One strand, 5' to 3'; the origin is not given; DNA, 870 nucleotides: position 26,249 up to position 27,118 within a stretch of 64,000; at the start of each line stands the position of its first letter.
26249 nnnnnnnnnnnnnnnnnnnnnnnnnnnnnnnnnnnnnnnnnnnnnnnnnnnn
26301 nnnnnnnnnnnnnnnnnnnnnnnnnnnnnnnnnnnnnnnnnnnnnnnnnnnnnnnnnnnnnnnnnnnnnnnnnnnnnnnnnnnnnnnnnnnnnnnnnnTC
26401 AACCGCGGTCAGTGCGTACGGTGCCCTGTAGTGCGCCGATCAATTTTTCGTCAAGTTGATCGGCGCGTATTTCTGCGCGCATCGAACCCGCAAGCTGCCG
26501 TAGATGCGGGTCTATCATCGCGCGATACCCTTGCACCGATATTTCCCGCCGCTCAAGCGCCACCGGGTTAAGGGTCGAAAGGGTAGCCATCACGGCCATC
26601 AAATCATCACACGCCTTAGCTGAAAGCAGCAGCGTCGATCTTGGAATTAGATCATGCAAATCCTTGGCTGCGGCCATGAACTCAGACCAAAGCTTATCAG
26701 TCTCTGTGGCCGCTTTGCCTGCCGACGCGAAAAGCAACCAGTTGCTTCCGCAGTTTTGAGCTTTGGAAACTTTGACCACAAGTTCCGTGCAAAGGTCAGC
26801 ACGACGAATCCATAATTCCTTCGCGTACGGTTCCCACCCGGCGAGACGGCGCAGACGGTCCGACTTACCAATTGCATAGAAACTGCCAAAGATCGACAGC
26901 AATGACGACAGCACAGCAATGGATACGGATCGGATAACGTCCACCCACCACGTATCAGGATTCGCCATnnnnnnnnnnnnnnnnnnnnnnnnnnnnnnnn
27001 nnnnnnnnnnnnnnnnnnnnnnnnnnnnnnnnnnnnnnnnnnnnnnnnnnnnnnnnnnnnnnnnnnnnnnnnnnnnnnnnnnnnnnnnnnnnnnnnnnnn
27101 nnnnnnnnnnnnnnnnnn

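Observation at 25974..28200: AT-richer, terminator-insulated four-gene cargo operon of membrane/coiled-coil proteins: best candidate for an undescribed (defence/exclusion?) system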

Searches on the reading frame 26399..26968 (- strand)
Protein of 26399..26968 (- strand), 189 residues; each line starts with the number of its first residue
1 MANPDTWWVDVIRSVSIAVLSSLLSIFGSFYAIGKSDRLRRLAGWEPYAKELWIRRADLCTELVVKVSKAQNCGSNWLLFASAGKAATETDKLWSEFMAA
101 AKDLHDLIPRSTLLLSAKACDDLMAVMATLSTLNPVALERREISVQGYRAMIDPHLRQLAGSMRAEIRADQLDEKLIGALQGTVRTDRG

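Call 6: search_protein_families(library=pfam, proteins=[window:26399-26968:-], max_evalue=1)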
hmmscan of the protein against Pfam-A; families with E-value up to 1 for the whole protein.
window:26399-26968:- (189 aa): 0 families

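Call 7: search_protein_families(library=phrogs, proteins=[window:26399-26968:-], max_evalue=1)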
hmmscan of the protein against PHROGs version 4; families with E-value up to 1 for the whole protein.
window:26399-26968:- (189 aa): 0 families

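Call 8: search_protein_families(library=padloc, proteins=[window:26399-26968:-], max_evalue=1)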
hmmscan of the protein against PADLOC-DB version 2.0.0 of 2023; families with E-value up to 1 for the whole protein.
window:26399-26968:- (189 aa): 0 families

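Call 12: search_protein_families(library=ncbifam, proteins=[window:26399-26968:-], max_evalue=0.1)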
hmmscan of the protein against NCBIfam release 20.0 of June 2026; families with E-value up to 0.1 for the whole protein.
window:26399-26968:- (189 aa): 0 families

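Call 16: find_homologous_proteins(query=window:26399-26968:-)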
Query window:26399-26968:- (189 aa): 1 proteins with E <= 0.001 among 267 candidates.
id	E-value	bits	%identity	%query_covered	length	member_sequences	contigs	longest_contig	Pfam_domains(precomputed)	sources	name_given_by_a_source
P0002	1.9e-118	410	100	100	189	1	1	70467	-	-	-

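Call 34: search_protein_representatives(protein=window:26399-26968:-)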
Query: 189 residues. Proteins with E-value up to 0.001 (for the whole library): 13; up to 1e-10: 1; up to 1e-30: 1. The best 13 are listed.
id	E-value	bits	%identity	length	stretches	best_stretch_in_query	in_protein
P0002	5.9e-119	410.4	100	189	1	1-189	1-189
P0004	2.3e-10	56.7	30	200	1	6-119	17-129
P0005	2.9e-07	46.6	42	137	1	7-69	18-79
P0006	4.1e-07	46.1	38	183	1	4-66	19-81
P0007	1.1e-06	44.7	29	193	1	6-125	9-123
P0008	2.1e-06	43.8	37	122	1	8-74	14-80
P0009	2.2e-06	43.7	52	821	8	138-158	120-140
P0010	2.7e-06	43.4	22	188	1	14-180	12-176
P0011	6.6e-05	38.9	30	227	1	6-84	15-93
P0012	8.4e-05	38.6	25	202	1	3-115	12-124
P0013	2.4e-04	37.1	33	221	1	6-74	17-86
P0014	8.4e-04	35.3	29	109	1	15-80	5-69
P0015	9.8e-04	35.1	28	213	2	6-117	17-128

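Call 37: find_related_loci(query=A1, collection=genome_contigs, flank=8000)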
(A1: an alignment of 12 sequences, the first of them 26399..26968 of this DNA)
Query A1 (189 aa) in genome_contigs; peptide patterns used: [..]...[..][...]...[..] (x = any residue, [..] = any of these).
8 stretches matched a pattern; 1 encode a relative of the query (tblastn E <= 1e-3); 1 distinct loci.
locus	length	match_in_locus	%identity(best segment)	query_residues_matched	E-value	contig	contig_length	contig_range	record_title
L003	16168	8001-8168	46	7-62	5e-8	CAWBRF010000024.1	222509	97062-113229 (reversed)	MAG: uncultured Planctomycetia bacterium isolate MFD01231.bin.2.10 genome assembly, contig: contig_5613, whole genome sh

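Call 38: find_related_loci(query=A1, collection=viral_contigs, flank=8000)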
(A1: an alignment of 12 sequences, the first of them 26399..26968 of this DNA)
Query A1 (189 aa) in viral_contigs; peptide patterns used: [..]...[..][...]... (x = any residue, [..] = any of these).
4 stretches matched a pattern, but none encodes a relative of the query by tblastn (E <= 1e-3).

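Call 39: find_related_loci(query=A1, collection=metagenome_contigs, flank=8000)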
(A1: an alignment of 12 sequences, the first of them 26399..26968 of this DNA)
Query A1 (189 aa) in metagenome_contigs; peptide patterns used: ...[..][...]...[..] (x = any residue, [..] = any of these).
71 stretches matched a pattern; 10 encode a relative of the query (tblastn E <= 1e-3); 10 distinct loci.
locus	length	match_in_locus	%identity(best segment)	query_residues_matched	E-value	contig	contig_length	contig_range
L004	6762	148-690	29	7-185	3e-13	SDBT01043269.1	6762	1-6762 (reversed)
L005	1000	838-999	46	4-53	2e-10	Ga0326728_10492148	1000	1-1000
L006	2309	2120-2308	37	4-62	5e-9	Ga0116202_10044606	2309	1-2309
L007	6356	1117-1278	41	10-63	6e-9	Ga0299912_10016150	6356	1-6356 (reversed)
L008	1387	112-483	24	2-130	6e-9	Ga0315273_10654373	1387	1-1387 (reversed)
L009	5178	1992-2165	42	6-63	8e-9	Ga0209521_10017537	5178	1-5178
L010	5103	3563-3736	42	6-63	8e-9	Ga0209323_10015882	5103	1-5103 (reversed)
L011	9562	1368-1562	32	7-70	5e-8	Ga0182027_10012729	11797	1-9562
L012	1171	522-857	26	7-118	6e-7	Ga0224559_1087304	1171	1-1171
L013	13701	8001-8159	40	7-59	2e-5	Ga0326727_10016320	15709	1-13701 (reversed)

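Call 44: search_protein_families(library=pfam, alignment_id=A1, max_evalue=0.1)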
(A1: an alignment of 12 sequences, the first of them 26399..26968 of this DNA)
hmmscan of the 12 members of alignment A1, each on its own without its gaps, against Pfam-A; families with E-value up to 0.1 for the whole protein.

A. member 1, window:26399-26968:- (189 aa): 0 families

B. families by the number of members that match (of 12 scanned): 2 families
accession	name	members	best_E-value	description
PF00453.23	Ribosomal_L20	1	0.005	Ribosomal protein L20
PF18920.5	DUF5671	1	0.0085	Domain of unknown function (DUF5671)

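Call 47: search_solved_structures(query=A1, max_evalue=1)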
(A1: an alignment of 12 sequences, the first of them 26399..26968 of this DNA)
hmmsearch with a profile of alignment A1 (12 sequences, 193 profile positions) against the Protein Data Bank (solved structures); distinct sequences matched with E-value up to 1: 1.
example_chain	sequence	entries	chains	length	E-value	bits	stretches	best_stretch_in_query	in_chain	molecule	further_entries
4psl_A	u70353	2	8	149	0.014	18.9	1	85-182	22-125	ssDNA binding protein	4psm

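Call 55: predict_structure(alignment_id=A1)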
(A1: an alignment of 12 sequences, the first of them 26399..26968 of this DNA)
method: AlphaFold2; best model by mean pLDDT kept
length: 189 residues; sequences in the alignment: 12
mean_pLDDT: 85.9   pTM: 0.67
mean pLDDT of the five models: 85.9, 84.2, 84.0, 82.8, 82.1
residues with pLDDT >= 90: 105; 70-90: 55; 50-70: 27; < 50: 2
segments of 3 or more residues with pLDDT < 50: none
pLDDT, mean of each block of 10 residues (from residue 1): 72 90 87 67 67 92 96 94 91 97 97 95 97 86 87 95 88 73 60
secondary structure, 60 per line:
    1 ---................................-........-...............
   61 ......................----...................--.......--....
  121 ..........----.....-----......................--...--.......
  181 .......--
elements in order: H4-35 H37-44 H46-82 H87-105 H108-114 H117-130 H135-139 H145-166 H174-187

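Call 58: fold_search(model_id=the predicted structure, library=pdb)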
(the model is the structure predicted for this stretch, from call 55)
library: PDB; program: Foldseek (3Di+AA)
matches with E <= 10: 511; with E <= 0.001: 0
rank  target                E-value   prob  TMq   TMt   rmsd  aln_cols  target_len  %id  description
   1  4akk_A                9.7e-02  0.99  0.41  0.24   5.6       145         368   16  Structure of the NasR transcription antiterminator (released 2012-06-20)
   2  9qwr_B                1.3e-01  0.90  0.35  0.38  22.9       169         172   11  MIC60 helical bundle dimer (released 2026-02-25)
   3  7w9u_C                1.5e-01  0.80  0.28  0.35   7.2       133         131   16  Crystal Structure of Zn bound human Focal Adhesion Targeting (FAT) domain of the Focal Adhesion Kinase (released 2022-12-21)
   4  6s1a_A                2.1e-01  0.98  0.41  0.51   5.6       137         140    9  Ligand binding domain of the P. putida receptor PcaY_PP (released 2020-10-21)
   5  6db1_A                2.1e-01  0.60  0.23  0.30   8.8       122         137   10  2.0 Angstrom Resolution Crystal Structure of N-Terminal Ligand-Binding Domain of Putative Methyl-Accepting Chemotaxis  (released 2018-05-16)
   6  6pw8_A                2.2e-01  0.87  0.28  0.40   7.4       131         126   14  Hydrocarbon-Stapled Paxillin Peptide Bound to the Focal Adhesion Targeting (FAT) Domain of the Focal Adhesion Kinase ( (released 2020-07-22)
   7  1ow6_B                2.2e-01  0.60  0.23  0.29   7.9       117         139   15  Paxillin LD4 motif bound to the Focal Adhesion Targeting (FAT) domain of the Focal Adhesion Kinase (released 2003-10-21)
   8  4k0d_B                2.5e-01  0.98  0.43  0.53   5.0       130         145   16  Periplasmic sensor domain of sensor histidine kinase, Adeh_2942 (released 2013-06-12)
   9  6egc                  2.5e-01  0.92  0.38  0.47   8.0       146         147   11  Single-chain version of 2L4HC2_23 (PDB 5J0K) (released 2019-05-29)
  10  1k05_A                2.6e-01  0.85  0.28  0.39   7.4       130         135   15  Crystal structure of the Focal Adhesion Targeting Domain of Focal Adhesion Kinase (released 2002-01-30)
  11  9qwr_A                2.9e-01  0.69  0.29  0.34  20.9       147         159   12  MIC60 helical bundle dimer (released 2026-02-25)
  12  7w8i                  3.1e-01  0.60  0.28  0.34   7.3       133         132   16  Crystal structure of Zn bound human Focal Adhesion Targeting (FAT) domain of the Focal Adhesion Kinase (released 2022-12-21)
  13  8gji_A                3.4e-01  0.96  0.40  0.44   7.7       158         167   13  De novo design of high-affinity protein binders to bioactive helical peptides (released 2024-01-10)
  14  1t01_A                3.6e-01  0.72  0.31  0.26   7.1       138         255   12  Vinculin complexed with the VBS1 helix from talin (released 2004-08-24)
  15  3atp_A                3.8e-01  1.00  0.54  0.66   6.3       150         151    7  Structure of the ligand binding domain of the bacterial serine chemoreceptor Tsr with ligand (released 2011-10-19)
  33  3kyj_A                5.7e-01  0.60  0.31  0.41  10.1       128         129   12  Crystal structure of the P1 domain of CheA3 in complex with CheY6 from R. sphaeroides (released 2010-02-16)
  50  3kyi_A                7.8e-01  0.54  0.31  0.41  10.2       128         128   11  Crystal structure of the phosphorylated P1 domain of CheA3 in complex with CheY6 from R. sphaeroides (released 2010-02-16)
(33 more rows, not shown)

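Call 59: fold_search(model_id=the predicted structure, library=viral)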
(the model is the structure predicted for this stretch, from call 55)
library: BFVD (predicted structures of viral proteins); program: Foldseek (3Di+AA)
matches with E <= 10: 423; with E <= 0.001: 0
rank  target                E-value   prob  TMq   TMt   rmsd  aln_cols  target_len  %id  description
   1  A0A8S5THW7            7.3e-03  1.00  0.53  0.54   8.5       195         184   17  Uncharacterized protein [Siphoviridae sp. ct6Ob18]
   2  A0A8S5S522            1.4e-02  0.99  0.35  0.39   9.2       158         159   16  Uncharacterized protein [Siphoviridae sp. ctmP938]
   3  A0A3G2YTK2            8.5e-02  0.99  0.42  0.48  10.0       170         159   14  (no name in the UniProt tables at hand)
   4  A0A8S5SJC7            1.0e-01  0.96  0.35  0.40  11.4       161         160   12  Uncharacterized protein [Siphoviridae sp. ctFIm6]
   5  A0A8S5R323            1.4e-01  0.95  0.48  0.42  17.4       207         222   12  Zinc-ribbon containing domain protein [Myoviridae sp. ctxi06]
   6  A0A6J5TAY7            1.5e-01  0.54  0.28  0.16  11.8       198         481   13  Uncharacterized protein [uncultured Caudovirales phage]
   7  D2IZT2                1.6e-01  0.87  0.34  0.40   8.6       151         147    9  Terminase small subunit [Enterococcus phage phiFL3A]
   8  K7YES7                1.8e-01  0.93  0.43  0.27  11.3       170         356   12  Uncharacterized protein [Megavirus courdo11]
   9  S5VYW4                1.9e-01  0.72  0.35  0.37  16.8       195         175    9  Exonuclease [Campylobacter phage CP8]
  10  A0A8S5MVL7            2.1e-01  0.80  0.28  0.38   9.8       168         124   13  Uncharacterized protein [Siphoviridae sp. ctGyV19]
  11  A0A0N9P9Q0            2.2e-01  0.57  0.28  0.20  14.5       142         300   10  (no name in the UniProt tables at hand)
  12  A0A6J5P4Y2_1          2.5e-01  0.44  0.21  0.05  12.2       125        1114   15  Uncharacterized protein [uncultured Caudovirales phage]
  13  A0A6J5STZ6            2.7e-01  0.85  0.42  0.22  15.1       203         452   10  Uncharacterized protein [uncultured Caudovirales phage]
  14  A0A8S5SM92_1          3.0e-01  0.80  0.37  0.08  10.3       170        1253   10  Minor structural protein putative tail fiber [Myoviridae sp. ctPoO4]
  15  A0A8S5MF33            3.3e-01  0.51  0.23  0.35   8.7       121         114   13  Uncharacterized protein [Siphoviridae sp. ctWuM9]
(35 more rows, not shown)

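Call 72: search_dna_similar(query=window:26399-26968:-, collection=phages, mode=protein, max_evalue=0.1, max_rows=10)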
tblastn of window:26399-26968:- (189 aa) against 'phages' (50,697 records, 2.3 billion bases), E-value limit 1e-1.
No match.

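Call 74: search_protein_families(library=pfam, proteins=[L013:5512-7458:+, L013:7505-7885:+, L013:8676-11339:+, L004:1631-4021:+, L004:879-1616:-, L009:2751-3524:-, L010:870-2201:+, L007:1726-2223:+, L008:742-1248:+, L003:7460-7990:+], max_evalue=0.00001)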
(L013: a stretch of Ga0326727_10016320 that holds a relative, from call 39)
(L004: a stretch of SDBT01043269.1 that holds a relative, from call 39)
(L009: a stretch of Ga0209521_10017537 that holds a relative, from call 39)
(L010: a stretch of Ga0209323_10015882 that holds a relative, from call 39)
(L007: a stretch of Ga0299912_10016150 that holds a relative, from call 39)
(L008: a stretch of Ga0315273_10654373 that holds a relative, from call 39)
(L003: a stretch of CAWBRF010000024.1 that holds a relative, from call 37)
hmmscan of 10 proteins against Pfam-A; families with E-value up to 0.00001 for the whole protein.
L013:5512-7458:+ (648 aa): 2 families
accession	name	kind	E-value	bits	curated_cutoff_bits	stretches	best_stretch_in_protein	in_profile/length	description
PF00012.26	HSP70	-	3.1e-258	858.4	20.6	1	7-599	1-598/599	Hsp70 protein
PF06723.19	MreB_Mbl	-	2.5e-14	53.3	27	1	119-372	76-316/327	MreB/Mbl protein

L013:7505-7885:+ (126 aa): 1 family
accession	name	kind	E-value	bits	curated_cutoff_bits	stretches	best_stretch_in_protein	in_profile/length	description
PF04480.18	DUF559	-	1.4e-33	115.5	20.6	1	17-116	4-103/109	Protein of unknown function (DUF559)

L013:8676-11339:+ (887 aa): 11 families
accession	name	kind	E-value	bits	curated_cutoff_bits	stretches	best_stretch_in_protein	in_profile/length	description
PF07724.20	AAA_2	-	3.6e-71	239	27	1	611-775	1-165/166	AAA domain (Cdc48 subfamily)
PF17871.7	AAA_lid_9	-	9.3e-33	112.7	22.8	1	343-445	2-103/104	AAA lid domain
PF10431.15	ClpB_D2-small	-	1.6e-27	95.8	21.9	1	782-862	1-81/81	C-terminal, D2-small domain, of ClpB protein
PF00004.35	AAA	-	1.6e-23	84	21.2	2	204-316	2-110/131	ATPase family associated with various cellular activities (AAA)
PF02861.25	Clp_N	-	3.6e-19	69.1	20.7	2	19-70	1-52/53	Clp amino terminal domain, pathogenicity island component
PF07728.20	AAA_5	-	1.2e-17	64.7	22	1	616-737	2-125/139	AAA domain (dynein-related subfamily)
PF13401.12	AAA_22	-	4.4e-10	40.4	27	0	615-711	7-110/130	AAA domain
PF00158.32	Sigma54_activat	-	2.9e-07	30.8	20.2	0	617-730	26-138/168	Sigma-54 interaction domain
PF20720.3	nSTAND3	-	1.2e-06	28.7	27.2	0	189-226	8-43/155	Novel STAND NTPase 3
PF13191.12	AAA_16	-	1.3e-06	29.4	32.6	1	181-281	2-142/167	AAA ATPase domain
PF01078.27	Mg_chelatase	-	8.3e-06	25.8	20.3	0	687-783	108-203/207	Magnesium chelatase, subunit ChlI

L004:1631-4021:+ (796 aa): 5 families
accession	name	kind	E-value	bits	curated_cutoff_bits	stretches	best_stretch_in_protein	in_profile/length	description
PF00270.35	DEAD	-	4.3e-24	85.6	26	1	35-194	1-165/167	DEAD/DEAH box helicase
PF04851.21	ResIII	-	3.1e-10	40.6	22.5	1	32-170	2-144/164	Type III restriction enzyme, res subunit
PF01695.23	IstB_IS21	-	2e-06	27.9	24.1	1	12-85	54-128/238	IstB-like ATP binding protein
PF00271.37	Helicase_C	-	6.6e-06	26.8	23.5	0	303-379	41-109/110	Helicase conserved C-terminal domain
PF12029.13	DUF3516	-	9.2e-06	25.4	25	0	419-510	20-110/464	Domain of unknown function (DUF3516)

L004:879-1616:- (245 aa): 0 families

L009:2751-3524:- (257 aa): 1 family
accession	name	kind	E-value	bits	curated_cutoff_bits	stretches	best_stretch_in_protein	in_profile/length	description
PF00849.27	PseudoU_synth_2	-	4.3e-32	111.9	26.8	1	24-175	1-151/152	RNA pseudouridylate synthase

L010:870-2201:+ (443 aa): 2 families
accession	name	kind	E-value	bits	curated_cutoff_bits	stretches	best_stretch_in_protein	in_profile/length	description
PF19276.4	HD_assoc_2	-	1.4e-20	74.1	23.1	1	206-408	1-188/222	HD associated region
PF01966.28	HD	-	6.1e-08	33.4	22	1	66-143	1-75/116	HD domain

L007:1726-2223:+ (165 aa): 0 families

L008:742-1248:+ (168 aa): 0 families

L003:7460-7990:+ (176 aa): 1 family
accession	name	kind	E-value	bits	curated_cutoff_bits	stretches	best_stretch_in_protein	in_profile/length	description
PF04480.18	DUF559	-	1.9e-33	115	20.6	1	10-113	2-105/109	Protein of unknown function (DUF559)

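Call 80: search_protein_families(library=ncbifam, alignment_id=A1, max_evalue=0.1)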
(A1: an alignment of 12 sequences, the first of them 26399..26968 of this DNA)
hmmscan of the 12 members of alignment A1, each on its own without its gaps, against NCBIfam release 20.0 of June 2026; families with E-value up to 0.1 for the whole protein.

A. member 1, window:26399-26968:- (189 aa): 0 families

B. families by the number of members that match (of 12 scanned): 0 families
